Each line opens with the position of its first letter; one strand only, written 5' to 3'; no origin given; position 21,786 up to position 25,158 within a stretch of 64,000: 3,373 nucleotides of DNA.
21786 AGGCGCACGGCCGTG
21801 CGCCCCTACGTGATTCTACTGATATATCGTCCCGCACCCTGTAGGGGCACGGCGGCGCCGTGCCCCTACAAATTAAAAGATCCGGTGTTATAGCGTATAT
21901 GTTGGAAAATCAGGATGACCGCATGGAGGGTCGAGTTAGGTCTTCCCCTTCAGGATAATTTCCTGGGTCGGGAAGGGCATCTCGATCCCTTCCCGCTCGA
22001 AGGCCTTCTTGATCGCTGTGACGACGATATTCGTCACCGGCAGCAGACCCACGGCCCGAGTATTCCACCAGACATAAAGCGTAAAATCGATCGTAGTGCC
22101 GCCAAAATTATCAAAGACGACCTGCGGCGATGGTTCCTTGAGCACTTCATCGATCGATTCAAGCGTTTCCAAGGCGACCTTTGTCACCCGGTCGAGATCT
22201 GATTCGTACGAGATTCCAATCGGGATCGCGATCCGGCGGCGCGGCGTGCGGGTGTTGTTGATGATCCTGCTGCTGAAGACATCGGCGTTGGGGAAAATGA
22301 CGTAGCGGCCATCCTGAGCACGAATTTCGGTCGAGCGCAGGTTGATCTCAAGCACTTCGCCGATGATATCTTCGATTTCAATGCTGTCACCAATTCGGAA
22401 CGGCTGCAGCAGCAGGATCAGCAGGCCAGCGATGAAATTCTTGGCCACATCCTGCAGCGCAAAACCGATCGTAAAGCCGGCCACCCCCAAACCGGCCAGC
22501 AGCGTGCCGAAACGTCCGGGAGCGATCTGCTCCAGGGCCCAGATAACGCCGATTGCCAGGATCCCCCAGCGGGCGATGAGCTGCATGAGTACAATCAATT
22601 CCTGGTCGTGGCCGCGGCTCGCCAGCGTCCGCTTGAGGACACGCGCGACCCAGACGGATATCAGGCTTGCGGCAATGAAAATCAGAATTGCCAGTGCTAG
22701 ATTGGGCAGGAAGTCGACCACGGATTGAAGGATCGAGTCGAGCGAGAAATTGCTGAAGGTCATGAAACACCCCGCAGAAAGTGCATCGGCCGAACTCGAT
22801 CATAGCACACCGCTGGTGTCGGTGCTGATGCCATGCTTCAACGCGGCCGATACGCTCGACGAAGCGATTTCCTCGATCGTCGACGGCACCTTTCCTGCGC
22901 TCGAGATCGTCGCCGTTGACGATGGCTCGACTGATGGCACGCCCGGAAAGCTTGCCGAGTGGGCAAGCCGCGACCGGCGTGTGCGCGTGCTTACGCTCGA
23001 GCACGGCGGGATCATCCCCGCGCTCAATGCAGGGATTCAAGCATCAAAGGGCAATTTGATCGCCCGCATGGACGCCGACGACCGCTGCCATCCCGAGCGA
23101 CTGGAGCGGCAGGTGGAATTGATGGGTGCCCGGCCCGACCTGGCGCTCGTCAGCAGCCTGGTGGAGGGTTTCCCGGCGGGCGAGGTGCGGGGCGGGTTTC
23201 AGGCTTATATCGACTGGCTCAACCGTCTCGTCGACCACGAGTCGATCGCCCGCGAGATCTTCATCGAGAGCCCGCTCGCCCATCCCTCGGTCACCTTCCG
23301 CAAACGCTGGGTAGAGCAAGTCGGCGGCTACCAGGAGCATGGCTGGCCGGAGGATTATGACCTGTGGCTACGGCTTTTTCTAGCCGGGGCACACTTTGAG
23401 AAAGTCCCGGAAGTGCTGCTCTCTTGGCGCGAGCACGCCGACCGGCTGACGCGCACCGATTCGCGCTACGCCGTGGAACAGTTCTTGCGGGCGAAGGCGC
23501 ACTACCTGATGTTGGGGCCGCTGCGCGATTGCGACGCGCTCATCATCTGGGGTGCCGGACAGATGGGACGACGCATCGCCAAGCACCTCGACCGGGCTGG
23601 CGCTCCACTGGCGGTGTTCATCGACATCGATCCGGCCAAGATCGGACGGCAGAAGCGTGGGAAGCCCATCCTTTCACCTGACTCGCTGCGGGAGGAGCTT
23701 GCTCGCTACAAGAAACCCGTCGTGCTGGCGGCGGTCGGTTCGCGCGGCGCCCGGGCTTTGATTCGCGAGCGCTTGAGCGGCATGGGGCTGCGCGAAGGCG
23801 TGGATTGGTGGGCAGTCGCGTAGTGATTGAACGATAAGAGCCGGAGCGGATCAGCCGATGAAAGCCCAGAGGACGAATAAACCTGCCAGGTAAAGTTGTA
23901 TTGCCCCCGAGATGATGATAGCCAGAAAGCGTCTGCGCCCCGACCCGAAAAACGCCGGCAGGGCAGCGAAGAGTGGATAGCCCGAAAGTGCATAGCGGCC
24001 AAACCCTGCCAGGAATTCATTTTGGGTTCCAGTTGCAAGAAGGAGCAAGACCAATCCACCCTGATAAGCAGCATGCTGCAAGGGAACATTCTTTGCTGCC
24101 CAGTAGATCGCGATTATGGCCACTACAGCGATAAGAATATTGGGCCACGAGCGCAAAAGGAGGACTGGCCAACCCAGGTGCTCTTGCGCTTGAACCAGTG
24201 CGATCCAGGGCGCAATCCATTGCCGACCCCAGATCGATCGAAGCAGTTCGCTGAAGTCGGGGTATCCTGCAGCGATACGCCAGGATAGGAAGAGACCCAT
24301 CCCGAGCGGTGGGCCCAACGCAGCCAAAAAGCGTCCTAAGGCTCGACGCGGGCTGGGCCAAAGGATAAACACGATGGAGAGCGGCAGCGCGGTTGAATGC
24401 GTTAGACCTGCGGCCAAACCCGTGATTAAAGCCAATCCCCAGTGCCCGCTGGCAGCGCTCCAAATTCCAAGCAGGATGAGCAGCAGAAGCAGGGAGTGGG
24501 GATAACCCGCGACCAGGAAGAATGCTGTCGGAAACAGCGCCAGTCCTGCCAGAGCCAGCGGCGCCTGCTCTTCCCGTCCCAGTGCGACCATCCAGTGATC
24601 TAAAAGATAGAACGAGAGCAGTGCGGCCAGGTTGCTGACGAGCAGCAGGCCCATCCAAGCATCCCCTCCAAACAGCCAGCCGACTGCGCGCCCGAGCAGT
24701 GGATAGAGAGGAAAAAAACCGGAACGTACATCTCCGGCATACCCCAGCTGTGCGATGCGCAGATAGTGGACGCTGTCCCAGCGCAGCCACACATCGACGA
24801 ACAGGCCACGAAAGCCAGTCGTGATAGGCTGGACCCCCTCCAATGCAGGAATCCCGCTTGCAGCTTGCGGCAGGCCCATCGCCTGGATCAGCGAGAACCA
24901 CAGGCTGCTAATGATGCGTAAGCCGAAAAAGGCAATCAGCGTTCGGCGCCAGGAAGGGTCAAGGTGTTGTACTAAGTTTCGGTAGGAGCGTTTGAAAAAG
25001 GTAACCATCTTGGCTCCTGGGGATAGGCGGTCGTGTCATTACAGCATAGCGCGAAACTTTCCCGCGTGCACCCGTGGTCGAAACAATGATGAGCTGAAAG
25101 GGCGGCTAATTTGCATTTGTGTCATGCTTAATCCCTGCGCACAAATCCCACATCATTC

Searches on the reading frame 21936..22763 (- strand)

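Call 39: search_protein_families(library=pfam, max_evalue=0.001, proteins=[window:21936-22763:-])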
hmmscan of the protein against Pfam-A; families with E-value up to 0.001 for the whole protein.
window:21936-22763:- (275 aa): 3 families
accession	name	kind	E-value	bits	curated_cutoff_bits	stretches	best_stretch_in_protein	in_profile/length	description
PF00924.24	MS_channel_2nd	-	3.5e-22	78.7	20.2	1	105-172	1-68/68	Mechanosensitive ion channel, beta-domain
PF21082.3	MS_channel_3rd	-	2.6e-15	57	21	1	179-262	2-88/88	Mechanosensitive ion channel MscS, C-terminal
PF05552.17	MS_channel_1st_1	-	2e-09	37.6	22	1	8-53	3-48/50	Mechanosensitive ion channel, conserved TM helix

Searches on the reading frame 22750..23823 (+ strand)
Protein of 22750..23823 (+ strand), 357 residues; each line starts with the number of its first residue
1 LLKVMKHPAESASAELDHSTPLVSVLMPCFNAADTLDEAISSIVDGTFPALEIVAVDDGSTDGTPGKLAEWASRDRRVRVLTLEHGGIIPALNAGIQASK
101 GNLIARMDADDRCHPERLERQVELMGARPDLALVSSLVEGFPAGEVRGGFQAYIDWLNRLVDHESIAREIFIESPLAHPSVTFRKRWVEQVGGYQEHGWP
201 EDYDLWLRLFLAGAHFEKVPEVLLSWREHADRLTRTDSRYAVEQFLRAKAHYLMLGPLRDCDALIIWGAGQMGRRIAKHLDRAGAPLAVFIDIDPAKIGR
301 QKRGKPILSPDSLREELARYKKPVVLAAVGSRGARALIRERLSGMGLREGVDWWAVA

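Call 39: search_protein_families(library=pfam, max_evalue=0.001, proteins=[window:22750-23823:+])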
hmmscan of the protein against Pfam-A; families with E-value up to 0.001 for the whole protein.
window:22750-23823:+ (357 aa): 6 families
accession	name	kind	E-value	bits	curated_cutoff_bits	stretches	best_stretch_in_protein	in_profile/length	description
PF00535.33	Glycos_transf_2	-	4e-32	111.9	23.3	1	24-148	1-127/168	Glycosyl transferase family 2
PF13641.12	Glyco_tranf_2_3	-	4.3e-11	43.7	27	1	23-236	3-215/230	Glycosyltransferase like family 2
PF10111.15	Glyco_tranf_2_2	-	2.4e-07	31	27.3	1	48-234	27-223/276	Glycosyltransferase like family 2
PF13632.12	Glyco_trans_2_3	-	7e-07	29.7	27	1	104-232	2-128/198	Glycosyl transferase family group 2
PF17836.7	PglD_N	-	0.00026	21.9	23.4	1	264-341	2-77/78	PglD N-terminal domain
PF02629.25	CoA_binding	-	0.00094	20.3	22.3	0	265-338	7-80/97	CoA binding domain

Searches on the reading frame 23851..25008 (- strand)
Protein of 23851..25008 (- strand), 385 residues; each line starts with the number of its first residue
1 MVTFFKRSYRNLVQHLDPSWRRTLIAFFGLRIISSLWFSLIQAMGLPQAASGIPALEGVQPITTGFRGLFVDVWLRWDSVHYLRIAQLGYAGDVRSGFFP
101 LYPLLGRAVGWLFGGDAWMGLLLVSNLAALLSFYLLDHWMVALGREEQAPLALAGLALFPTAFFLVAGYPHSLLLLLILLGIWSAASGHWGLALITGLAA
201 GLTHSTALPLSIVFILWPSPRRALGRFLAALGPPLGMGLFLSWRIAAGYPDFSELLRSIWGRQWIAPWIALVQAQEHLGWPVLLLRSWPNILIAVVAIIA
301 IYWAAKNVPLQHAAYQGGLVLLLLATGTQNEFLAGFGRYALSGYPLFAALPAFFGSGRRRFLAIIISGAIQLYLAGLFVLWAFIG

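Call 39: search_protein_families(library=pfam, max_evalue=0.001, proteins=[window:23851-25008:-])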
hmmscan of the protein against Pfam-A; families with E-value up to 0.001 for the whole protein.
window:23851-25008:- (385 aa): 1 family
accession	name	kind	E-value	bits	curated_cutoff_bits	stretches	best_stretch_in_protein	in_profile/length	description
PF04188.19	Mannosyl_trans2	-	4.3e-05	23.5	22.4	1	69-190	54-186/443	Mannosyltransferase (PIG-V)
